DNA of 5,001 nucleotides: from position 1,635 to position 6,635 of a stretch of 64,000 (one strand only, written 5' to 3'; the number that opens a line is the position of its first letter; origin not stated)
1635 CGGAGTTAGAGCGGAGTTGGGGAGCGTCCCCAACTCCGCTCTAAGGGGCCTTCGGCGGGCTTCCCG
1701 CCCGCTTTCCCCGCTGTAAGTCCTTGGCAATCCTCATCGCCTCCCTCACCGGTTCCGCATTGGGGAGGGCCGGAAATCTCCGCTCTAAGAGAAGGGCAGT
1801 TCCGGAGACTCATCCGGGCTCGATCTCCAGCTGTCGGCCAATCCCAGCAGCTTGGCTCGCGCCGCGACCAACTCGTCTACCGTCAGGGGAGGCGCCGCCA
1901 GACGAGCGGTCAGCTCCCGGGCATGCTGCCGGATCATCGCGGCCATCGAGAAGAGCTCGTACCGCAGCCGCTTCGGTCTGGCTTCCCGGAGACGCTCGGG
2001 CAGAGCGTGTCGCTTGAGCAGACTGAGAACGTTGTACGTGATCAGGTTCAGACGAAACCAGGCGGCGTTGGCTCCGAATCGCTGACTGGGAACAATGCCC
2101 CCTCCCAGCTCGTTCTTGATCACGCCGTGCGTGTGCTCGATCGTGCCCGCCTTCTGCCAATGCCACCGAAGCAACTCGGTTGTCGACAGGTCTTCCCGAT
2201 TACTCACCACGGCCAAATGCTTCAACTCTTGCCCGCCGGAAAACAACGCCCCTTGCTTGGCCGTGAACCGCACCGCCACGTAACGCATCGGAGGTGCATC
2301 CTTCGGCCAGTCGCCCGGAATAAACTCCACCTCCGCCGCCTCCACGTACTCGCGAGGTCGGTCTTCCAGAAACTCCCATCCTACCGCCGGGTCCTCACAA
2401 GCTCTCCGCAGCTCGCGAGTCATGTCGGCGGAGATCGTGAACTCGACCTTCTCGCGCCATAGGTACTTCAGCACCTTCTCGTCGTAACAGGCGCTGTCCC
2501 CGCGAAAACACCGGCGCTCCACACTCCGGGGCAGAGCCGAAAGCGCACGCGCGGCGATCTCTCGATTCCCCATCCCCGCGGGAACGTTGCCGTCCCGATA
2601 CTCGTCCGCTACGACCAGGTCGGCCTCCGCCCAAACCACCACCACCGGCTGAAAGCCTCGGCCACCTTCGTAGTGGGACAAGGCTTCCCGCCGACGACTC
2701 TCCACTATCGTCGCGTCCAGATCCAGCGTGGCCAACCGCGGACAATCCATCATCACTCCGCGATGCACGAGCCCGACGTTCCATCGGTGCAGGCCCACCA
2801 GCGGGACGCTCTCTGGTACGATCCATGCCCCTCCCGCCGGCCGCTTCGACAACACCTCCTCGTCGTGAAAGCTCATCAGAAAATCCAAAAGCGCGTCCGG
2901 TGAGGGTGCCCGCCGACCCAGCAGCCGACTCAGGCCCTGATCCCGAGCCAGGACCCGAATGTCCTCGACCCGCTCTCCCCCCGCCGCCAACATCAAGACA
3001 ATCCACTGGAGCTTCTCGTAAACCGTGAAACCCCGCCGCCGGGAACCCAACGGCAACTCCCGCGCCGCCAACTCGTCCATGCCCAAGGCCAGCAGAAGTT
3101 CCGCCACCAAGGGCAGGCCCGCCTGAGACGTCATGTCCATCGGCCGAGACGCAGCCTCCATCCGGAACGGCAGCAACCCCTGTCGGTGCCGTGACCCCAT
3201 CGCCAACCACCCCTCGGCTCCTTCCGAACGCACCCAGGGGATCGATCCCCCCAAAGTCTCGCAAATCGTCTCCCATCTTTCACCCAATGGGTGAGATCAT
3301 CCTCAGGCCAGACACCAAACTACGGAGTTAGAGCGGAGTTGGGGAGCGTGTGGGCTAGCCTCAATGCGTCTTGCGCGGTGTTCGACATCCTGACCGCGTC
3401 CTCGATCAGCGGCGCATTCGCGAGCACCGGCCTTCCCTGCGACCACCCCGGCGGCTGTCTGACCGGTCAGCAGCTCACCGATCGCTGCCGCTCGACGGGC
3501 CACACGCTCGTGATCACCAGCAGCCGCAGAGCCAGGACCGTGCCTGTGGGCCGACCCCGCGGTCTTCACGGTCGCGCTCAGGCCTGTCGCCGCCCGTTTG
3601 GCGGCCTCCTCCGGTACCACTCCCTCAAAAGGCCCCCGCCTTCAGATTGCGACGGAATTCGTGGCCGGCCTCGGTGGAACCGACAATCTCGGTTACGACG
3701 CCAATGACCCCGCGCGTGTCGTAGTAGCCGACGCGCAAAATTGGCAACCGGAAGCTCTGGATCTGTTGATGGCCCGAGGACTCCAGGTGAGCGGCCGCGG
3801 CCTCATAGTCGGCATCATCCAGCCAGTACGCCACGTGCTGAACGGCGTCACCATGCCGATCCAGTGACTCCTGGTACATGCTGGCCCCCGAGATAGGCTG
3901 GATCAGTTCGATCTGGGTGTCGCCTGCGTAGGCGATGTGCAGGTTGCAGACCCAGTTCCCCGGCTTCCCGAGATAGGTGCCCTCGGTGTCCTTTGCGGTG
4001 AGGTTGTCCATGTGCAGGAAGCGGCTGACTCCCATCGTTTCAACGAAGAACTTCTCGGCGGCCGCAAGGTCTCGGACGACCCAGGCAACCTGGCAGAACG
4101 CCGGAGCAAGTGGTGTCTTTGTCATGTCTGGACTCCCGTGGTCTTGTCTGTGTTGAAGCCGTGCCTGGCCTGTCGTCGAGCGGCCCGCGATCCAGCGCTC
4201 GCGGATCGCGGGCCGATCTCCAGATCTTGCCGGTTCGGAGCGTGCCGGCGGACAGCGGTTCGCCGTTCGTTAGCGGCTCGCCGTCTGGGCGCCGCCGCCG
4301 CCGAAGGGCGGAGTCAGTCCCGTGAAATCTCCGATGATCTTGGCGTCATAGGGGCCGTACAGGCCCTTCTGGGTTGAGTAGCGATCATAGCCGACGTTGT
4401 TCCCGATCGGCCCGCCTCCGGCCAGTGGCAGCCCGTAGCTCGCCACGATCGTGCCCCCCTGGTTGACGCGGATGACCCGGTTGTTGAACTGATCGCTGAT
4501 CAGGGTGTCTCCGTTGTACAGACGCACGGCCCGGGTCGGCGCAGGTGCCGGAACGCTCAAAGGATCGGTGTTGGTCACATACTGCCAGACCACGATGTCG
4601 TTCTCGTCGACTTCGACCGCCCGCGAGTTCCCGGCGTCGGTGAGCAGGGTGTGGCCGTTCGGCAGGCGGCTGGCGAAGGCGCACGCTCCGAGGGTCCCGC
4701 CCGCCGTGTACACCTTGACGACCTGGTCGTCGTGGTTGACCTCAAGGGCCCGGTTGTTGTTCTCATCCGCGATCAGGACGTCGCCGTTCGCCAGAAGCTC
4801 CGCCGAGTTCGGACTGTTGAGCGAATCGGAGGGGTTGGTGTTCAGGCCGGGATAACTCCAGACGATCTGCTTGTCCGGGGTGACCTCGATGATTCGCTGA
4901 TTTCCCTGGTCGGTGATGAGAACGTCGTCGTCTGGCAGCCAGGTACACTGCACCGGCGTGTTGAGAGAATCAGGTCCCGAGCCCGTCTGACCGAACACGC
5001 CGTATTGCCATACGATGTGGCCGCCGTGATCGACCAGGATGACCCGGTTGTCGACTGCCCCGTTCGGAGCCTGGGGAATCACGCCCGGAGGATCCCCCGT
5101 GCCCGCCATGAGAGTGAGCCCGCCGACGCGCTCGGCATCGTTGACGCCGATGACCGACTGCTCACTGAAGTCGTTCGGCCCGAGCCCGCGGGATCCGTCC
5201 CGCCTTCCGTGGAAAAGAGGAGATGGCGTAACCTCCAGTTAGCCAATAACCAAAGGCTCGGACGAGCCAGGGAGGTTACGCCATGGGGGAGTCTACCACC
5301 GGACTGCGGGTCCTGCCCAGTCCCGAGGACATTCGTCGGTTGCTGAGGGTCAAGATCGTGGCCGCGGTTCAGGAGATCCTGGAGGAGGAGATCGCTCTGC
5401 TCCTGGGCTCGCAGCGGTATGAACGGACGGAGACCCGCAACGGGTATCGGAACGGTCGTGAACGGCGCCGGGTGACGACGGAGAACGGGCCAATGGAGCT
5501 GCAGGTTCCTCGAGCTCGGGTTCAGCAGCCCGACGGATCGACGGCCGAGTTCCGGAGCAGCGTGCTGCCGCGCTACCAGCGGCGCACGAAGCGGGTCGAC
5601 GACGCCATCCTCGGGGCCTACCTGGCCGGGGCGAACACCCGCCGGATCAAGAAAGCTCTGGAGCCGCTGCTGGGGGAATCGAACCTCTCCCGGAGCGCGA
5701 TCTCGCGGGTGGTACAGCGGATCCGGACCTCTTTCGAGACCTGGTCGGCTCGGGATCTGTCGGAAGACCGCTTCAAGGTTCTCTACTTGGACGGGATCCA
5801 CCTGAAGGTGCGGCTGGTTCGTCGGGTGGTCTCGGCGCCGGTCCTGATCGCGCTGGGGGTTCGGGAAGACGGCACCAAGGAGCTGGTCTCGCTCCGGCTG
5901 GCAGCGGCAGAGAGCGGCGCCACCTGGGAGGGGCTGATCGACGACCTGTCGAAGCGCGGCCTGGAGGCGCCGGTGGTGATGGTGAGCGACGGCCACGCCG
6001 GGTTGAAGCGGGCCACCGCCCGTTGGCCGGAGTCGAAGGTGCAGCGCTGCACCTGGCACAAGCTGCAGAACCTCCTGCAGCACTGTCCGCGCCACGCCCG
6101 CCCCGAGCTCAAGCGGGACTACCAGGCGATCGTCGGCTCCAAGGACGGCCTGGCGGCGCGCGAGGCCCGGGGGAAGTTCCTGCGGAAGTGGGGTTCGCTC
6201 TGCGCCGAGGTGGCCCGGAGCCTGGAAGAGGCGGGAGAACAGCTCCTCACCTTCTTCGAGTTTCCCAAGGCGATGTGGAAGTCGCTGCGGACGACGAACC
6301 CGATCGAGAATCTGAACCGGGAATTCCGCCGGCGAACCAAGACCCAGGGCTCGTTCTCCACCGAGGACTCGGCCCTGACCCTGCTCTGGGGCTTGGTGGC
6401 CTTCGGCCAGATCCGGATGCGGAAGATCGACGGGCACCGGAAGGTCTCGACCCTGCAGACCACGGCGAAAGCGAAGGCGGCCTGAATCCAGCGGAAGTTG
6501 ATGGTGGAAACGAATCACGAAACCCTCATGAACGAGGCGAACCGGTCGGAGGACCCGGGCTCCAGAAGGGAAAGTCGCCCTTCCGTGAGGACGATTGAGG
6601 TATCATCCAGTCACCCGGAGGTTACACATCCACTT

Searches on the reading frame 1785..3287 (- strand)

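Call 42: search_protein_families(library=pfam, proteins=[window:1785-3287:-], max_evalue=0.001)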
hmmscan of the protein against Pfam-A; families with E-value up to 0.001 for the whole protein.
window:1785-3287:- (500 aa): 1 family
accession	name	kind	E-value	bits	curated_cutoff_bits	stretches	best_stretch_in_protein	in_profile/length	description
PF13701.12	DDE_Tnp_1_4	-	1.2e-33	116.5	34.7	1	50-477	16-427/435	Transposase DDE domain group 1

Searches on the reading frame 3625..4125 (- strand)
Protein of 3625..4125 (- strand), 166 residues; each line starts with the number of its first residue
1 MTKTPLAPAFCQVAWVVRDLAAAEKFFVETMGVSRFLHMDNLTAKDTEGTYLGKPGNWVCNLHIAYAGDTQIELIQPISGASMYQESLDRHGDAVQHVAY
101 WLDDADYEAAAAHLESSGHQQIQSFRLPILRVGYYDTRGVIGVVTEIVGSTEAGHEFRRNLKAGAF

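Call 42: search_protein_families(library=pfam, proteins=[window:3625-4125:-], max_evalue=0.001)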
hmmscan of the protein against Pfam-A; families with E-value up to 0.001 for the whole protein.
window:3625-4125:- (166 aa): 1 family
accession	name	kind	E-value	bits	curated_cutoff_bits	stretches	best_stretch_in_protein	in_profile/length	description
PF13669.12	Glyoxalase_4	-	3.8e-16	59.8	27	1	11-120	1-92/109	Glyoxalase/Bleomycin resistance protein/Dioxygenase superfamily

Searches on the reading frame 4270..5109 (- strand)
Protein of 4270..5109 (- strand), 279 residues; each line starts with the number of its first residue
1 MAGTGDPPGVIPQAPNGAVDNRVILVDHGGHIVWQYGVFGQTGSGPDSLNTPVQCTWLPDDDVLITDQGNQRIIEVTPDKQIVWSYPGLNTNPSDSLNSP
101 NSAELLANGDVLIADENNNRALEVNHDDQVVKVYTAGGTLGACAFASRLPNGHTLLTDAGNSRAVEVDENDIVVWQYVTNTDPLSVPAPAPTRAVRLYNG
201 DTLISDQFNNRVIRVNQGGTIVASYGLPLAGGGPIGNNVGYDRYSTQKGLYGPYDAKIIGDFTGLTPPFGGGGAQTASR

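Call 42: search_protein_families(library=pfam, proteins=[window:4270-5109:-], max_evalue=0.001)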
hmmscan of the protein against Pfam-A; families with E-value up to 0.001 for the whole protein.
window:4270-5109:- (279 aa): 2 families
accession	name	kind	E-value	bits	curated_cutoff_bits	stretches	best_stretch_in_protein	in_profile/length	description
PF14269.12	Arylsulfotran_2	-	1e-07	32.1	27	0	68-134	231-298/301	Arylsulfotransferase (ASST)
PF01436.27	NHL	-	4.3e-05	23.8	20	0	97-120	1-24/28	NHL repeat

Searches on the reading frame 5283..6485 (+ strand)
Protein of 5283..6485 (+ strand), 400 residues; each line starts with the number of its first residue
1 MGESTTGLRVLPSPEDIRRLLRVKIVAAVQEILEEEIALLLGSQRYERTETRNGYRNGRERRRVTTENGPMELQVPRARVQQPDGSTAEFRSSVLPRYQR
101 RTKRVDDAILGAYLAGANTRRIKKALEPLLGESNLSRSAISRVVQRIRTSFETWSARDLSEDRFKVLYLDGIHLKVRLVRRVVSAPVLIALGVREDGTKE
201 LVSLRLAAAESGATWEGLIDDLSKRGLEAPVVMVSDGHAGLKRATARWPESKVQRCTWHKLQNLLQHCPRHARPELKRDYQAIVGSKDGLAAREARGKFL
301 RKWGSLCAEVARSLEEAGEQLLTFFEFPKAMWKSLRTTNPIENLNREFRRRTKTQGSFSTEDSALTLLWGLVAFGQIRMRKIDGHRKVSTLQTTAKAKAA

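Call 42: search_protein_families(library=pfam, proteins=[window:5283-6485:+], max_evalue=0.001)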
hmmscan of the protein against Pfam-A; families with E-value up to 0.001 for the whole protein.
window:5283-6485:+ (400 aa): 2 families
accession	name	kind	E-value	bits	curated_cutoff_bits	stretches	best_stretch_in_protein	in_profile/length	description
PF00872.24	Transposase_mut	-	2.9e-88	296.8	21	1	20-370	25-367/379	Transposase, Mutator family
PF10551.15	MULE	-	8.7e-07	29.7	27.6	1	166-263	1-99/99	MULE transposase domain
